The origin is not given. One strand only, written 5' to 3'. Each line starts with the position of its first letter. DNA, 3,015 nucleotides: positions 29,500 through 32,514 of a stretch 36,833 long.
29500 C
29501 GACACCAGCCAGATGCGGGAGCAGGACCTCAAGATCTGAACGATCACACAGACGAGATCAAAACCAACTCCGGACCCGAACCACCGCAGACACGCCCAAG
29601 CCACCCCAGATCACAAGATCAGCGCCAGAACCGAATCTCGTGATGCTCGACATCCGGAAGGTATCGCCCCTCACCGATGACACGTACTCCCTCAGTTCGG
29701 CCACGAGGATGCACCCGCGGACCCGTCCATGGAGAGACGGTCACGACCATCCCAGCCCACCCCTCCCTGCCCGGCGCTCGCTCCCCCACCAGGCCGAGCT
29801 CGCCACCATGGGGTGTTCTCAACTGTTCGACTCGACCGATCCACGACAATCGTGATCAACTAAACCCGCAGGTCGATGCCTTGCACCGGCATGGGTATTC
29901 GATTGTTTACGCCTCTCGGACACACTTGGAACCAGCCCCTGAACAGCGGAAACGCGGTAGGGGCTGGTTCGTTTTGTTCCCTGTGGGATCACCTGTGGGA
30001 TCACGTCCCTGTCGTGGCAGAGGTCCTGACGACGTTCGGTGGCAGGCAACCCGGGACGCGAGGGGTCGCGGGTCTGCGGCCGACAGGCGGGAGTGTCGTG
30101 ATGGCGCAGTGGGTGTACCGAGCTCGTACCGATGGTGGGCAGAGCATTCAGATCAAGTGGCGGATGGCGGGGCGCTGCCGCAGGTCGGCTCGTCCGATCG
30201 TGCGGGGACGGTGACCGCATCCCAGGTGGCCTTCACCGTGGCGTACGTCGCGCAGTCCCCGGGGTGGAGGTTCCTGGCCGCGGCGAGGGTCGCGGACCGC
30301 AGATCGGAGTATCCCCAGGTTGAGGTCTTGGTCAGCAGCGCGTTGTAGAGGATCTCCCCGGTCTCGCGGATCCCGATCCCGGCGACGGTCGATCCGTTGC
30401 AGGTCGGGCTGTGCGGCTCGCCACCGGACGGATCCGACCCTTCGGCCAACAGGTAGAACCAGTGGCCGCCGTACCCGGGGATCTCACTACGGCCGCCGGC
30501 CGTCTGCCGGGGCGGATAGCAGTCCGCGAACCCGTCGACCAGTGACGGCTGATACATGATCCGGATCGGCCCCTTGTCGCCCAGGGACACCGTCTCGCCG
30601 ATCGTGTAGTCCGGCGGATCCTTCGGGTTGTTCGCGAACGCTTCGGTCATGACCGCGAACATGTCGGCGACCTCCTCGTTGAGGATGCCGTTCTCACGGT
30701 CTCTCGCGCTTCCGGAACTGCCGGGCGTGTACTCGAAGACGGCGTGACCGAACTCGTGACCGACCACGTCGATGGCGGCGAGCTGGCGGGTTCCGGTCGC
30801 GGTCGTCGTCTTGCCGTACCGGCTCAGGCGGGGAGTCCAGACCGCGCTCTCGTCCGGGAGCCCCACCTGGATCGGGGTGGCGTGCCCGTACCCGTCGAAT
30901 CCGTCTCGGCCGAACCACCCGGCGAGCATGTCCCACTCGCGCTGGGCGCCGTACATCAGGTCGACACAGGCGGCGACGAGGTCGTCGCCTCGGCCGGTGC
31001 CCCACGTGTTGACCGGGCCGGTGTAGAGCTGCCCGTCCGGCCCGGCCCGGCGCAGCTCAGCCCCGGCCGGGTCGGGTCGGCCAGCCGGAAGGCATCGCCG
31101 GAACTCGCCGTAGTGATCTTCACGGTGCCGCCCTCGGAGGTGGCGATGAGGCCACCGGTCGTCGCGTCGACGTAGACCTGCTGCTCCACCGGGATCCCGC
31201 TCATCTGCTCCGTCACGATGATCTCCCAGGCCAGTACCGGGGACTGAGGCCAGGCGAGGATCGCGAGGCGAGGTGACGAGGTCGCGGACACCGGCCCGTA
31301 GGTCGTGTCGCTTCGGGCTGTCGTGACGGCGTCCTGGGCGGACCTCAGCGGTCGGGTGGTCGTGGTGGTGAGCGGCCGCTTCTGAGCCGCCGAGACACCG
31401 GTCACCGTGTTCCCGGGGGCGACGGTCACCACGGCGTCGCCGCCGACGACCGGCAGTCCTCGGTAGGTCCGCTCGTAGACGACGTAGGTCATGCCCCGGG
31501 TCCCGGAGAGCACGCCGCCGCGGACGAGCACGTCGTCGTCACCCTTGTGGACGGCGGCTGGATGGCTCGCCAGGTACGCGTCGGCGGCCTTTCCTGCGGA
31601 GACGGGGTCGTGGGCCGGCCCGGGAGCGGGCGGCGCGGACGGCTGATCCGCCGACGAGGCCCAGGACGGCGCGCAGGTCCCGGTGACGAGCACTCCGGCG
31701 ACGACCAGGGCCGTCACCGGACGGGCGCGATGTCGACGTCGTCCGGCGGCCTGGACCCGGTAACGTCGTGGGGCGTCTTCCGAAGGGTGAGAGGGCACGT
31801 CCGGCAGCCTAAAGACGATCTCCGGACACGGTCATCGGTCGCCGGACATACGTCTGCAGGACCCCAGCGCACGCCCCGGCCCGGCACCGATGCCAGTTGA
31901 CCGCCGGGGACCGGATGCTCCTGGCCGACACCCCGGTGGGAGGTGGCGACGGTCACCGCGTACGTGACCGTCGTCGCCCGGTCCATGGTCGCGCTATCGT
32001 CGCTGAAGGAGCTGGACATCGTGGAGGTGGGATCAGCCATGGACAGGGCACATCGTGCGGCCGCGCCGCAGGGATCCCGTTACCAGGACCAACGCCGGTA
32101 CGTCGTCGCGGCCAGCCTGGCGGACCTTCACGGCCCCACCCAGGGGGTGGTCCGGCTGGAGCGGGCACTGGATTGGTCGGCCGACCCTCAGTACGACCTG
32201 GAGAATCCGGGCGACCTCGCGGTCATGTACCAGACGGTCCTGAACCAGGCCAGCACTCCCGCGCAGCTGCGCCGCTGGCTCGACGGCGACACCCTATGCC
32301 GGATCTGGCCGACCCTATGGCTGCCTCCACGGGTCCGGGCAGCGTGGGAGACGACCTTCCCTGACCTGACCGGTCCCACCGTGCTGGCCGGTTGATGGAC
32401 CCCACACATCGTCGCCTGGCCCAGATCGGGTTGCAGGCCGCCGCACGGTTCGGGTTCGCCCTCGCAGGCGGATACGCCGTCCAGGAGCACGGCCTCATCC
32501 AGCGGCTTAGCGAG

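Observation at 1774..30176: Three copies of the tRNA-Leu 3' end plus downstream flank: two direct copies bracket 24.8 kb, and the tRNA-linked copy is inverted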

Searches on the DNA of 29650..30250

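Call 72: search_rna_families(source=window, start=29650, end=30250, threshold=evalue, max_evalue=10, show_alignments=2)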
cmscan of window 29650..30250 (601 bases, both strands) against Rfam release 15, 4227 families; matches with E-value up to 10: 2.
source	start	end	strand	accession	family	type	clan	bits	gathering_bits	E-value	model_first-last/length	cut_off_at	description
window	29929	29970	+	RF01007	mir-624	Gene; miRNA;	-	17.9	100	1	18-69/86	no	mir-624 microRNA precursor family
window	30130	30209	-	RF02267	Vax2os1_2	Gene; lncRNA;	-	3.7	55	9.2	1-466/466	no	Vax2os1 conserved region 2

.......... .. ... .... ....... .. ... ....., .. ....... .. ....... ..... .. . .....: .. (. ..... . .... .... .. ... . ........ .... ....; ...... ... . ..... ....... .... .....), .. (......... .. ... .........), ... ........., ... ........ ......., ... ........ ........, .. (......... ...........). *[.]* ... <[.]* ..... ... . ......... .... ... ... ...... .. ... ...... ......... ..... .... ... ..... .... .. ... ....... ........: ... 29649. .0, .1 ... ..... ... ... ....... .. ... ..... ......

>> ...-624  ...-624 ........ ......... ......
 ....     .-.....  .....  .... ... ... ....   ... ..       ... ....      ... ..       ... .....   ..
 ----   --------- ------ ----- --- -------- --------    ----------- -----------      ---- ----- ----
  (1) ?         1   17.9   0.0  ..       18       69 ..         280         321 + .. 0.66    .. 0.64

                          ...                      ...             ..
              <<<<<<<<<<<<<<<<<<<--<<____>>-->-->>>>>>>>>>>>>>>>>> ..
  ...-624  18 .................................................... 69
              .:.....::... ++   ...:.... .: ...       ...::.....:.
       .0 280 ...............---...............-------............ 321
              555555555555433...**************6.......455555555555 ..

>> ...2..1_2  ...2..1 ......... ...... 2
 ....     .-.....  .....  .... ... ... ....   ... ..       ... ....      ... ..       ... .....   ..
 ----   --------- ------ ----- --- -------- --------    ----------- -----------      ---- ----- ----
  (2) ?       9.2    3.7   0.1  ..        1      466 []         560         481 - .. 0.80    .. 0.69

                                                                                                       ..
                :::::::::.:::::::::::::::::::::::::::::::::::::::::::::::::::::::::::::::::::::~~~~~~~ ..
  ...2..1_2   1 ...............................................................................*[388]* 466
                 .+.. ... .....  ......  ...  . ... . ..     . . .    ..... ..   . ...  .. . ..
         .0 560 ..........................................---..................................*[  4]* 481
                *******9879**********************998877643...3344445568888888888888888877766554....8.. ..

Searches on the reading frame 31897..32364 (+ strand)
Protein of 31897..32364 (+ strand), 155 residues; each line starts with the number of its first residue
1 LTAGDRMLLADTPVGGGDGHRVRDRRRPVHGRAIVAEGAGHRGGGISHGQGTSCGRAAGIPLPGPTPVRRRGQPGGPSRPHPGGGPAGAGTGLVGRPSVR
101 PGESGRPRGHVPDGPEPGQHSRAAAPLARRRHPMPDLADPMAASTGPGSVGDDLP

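Call 10: search_protein_families(library=pfam, proteins=[window:31897-32364:+], max_evalue=0.01)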
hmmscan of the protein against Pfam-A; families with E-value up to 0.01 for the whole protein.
window:31897-32364:+ (155 aa): 1 family
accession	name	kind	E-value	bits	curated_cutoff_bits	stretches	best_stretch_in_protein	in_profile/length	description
PF11636.13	Troponin-I_N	-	0.0066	16.9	26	1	55-71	6-22/32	Troponin I residues 1-32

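Call 93: search_protein_families(library=padloc, proteins=[window:31897-32364:+], max_evalue=0.001)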
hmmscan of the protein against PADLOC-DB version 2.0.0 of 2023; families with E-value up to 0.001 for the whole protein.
window:31897-32364:+ (155 aa): 0 families

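Call 104: search_protein_families(library=ncbifam, proteins=[window:31897-32364:+], max_evalue=0.001)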
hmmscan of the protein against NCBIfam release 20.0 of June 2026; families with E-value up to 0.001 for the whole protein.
window:31897-32364:+ (155 aa): 0 families

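Call 105: search_protein_families(library=phrogs, proteins=[window:31897-32364:+], max_evalue=0.001)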
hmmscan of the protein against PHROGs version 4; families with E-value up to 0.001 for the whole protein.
window:31897-32364:+ (155 aa): 0 families
